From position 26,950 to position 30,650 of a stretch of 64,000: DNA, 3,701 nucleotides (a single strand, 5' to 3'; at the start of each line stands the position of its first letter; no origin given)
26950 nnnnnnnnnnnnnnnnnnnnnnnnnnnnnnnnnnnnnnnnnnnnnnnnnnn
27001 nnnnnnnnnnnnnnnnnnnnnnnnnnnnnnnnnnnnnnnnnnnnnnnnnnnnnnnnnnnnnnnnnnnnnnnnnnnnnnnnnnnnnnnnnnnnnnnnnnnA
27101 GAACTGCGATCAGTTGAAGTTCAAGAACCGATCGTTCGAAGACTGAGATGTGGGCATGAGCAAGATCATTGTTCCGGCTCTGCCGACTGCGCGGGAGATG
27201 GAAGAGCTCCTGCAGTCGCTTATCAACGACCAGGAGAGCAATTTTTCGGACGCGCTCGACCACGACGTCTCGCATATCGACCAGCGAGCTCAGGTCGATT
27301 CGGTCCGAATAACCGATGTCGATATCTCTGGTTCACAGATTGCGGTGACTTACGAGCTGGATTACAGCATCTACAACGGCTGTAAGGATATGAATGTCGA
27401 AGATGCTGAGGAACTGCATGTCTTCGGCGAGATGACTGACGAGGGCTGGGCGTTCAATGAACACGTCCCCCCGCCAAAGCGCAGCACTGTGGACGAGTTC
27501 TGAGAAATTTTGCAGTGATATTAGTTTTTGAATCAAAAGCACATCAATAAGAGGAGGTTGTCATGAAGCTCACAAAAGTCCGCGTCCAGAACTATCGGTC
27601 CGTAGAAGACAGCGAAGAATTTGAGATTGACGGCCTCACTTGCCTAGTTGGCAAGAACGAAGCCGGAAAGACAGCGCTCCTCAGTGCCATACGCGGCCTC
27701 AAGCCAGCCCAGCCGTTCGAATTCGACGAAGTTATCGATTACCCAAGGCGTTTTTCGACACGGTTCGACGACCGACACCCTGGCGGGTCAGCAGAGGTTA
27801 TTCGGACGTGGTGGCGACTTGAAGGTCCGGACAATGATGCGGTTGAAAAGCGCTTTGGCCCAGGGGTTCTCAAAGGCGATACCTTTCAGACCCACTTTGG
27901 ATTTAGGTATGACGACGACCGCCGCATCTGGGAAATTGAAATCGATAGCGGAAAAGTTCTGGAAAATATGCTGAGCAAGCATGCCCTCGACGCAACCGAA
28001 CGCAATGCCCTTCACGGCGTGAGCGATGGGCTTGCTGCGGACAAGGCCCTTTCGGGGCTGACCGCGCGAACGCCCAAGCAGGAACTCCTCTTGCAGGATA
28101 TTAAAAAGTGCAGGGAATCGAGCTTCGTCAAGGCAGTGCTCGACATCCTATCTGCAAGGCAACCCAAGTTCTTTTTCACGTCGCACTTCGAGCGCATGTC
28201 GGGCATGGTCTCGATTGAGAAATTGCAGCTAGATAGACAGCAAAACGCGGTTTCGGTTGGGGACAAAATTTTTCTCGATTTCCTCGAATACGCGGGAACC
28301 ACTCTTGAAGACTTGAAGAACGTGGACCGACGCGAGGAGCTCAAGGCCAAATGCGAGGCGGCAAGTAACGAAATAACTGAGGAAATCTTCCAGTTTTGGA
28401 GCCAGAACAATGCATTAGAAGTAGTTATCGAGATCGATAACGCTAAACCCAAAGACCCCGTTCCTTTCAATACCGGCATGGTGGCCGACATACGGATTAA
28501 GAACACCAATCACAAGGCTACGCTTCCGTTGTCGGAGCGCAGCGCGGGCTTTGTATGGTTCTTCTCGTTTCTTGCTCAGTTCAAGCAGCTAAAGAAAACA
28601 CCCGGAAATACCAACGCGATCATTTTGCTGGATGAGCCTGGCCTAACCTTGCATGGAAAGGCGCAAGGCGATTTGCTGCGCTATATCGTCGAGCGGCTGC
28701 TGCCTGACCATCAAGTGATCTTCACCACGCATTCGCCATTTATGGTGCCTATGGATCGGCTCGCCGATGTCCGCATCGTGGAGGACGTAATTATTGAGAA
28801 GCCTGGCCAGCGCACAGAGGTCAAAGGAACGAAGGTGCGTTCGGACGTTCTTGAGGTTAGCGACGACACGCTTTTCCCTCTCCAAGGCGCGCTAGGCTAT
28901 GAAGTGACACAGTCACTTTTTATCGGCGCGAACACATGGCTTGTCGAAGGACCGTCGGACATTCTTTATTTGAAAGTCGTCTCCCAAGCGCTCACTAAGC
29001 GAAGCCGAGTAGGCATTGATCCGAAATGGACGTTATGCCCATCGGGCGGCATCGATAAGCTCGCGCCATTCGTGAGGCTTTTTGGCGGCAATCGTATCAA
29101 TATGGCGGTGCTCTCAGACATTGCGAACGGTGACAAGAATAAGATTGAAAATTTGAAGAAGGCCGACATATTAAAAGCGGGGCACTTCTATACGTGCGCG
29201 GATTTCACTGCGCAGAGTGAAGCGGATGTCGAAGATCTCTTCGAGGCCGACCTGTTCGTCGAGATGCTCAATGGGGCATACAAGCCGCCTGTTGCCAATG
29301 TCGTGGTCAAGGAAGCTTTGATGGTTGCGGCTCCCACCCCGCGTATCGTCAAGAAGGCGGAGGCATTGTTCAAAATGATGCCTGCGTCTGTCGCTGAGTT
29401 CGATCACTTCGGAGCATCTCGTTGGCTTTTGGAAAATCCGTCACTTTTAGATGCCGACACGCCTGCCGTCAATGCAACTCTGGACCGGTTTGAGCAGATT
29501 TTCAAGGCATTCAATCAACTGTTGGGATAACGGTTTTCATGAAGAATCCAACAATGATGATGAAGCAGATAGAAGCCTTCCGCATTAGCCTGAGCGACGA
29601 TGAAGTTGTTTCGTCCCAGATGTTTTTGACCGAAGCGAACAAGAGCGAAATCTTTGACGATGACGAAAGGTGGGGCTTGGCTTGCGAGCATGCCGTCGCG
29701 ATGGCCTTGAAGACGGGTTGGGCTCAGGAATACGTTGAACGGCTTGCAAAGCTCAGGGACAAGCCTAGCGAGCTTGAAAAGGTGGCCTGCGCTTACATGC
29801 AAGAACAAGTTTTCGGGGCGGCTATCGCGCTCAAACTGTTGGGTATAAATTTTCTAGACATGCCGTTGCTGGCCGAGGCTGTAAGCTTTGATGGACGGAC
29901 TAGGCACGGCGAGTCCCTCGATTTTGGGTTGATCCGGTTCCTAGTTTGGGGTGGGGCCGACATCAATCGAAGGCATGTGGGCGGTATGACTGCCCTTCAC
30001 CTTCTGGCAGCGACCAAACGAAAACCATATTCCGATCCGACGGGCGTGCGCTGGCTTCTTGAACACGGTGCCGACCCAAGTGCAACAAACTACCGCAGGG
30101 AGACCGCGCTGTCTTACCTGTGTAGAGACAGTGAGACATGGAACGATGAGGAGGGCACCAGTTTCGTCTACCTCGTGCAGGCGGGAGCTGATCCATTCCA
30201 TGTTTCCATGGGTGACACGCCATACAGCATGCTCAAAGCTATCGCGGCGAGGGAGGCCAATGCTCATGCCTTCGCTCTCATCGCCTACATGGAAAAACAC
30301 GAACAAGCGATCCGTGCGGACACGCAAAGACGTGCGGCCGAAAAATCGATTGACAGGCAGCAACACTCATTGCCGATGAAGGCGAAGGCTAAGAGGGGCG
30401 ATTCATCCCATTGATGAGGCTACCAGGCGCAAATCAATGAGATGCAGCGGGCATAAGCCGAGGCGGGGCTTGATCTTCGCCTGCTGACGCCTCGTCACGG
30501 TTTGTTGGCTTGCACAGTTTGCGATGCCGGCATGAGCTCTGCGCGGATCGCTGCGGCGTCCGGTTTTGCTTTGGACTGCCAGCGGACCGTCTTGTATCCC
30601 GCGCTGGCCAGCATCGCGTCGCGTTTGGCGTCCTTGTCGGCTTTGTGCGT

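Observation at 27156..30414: Small ORF plus OLD-like ABC-ATPase/TOPRIM protein plus ankyrin-repeat protein: an unrecognised module appended to the Hma-type operon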

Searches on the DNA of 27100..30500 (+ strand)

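Call 10: search_dna_similar(query=window:27100-30500:+, collection=plasmids, mode=near)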
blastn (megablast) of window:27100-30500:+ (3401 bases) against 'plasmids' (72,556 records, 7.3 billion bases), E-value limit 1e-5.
Records with a match: 2; places in all: 2; records where one place covers at least 80% of the query: 0.
Best place of each record, by identity: 60-80% 2.
By first word of the organism name: Acidovorax 2.
By predicted mobility (MOB-suite, as given by PLSDB): non-mobilizable 2.
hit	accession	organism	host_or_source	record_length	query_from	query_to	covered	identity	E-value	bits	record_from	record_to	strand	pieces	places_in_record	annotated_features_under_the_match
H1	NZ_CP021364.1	Acidovorax carolinensis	-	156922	1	2409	71%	77.7%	0e+0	1459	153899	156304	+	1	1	AAA family ATPase | hypothetical protein | DUF499 domain-containing protein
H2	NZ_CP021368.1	Acidovorax carolinensis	-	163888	1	2409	71%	77.7%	0e+0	1459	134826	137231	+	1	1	AAA family ATPase | hypothetical protein | DUF499 domain-containing protein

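Call 11: get_annotated_region(hit=H2, flank=14000)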
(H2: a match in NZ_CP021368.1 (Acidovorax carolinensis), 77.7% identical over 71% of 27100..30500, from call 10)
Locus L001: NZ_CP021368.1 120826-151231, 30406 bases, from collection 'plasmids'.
description: Acidovorax carolinensis strain P4 plasmid pACP4.2, complete sequence
organism: Acidovorax carolinensis (NCBI taxid 553814)
taxonomy: Bacteria; Pseudomonadota; Betaproteobacteria; Burkholderiales; Comamonadaceae; Acidovorax; Acidovorax carolinensis
host: -; source: -; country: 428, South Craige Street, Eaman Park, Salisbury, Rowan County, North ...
typing (MOB-suite, as given by PLSDB): non-mobilizable
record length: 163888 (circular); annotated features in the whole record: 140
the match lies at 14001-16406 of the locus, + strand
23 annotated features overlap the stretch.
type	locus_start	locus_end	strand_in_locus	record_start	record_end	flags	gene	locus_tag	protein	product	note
CDS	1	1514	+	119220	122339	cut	-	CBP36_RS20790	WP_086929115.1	efflux RND transporter permease subunit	GO:0055085 - transmembrane transport [Evidence IEA]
CDS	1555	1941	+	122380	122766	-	-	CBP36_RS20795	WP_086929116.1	hypothetical protein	-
CDS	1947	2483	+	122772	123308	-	-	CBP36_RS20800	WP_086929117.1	hypothetical protein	-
CDS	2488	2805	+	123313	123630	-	-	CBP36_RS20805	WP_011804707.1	YnfA family protein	-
CDS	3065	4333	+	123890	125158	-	-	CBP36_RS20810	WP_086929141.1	Y-family DNA polymerase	-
CDS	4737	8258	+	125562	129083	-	-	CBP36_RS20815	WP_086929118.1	helicase-related protein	-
CDS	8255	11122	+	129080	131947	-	-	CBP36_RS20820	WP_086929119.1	DUF1156 domain-containing protein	-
CDS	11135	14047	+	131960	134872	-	-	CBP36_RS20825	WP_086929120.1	DUF499 domain-containing protein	-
CDS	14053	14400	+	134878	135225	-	-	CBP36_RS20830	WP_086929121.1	hypothetical protein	-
CDS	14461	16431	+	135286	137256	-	-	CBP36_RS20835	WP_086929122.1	AAA family ATPase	-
CDS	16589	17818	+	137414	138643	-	-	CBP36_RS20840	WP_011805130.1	DUF4158 domain-containing protein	-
CDS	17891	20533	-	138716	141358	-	-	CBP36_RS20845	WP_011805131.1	heavy metal translocating P-type ATPase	-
CDS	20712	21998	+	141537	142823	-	-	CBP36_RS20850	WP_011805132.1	sodium/hydrogen exchanger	-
CDS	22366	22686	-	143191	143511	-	-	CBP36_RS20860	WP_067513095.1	copper-binding protein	-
CDS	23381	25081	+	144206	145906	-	-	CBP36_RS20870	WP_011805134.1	site-specific integrase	-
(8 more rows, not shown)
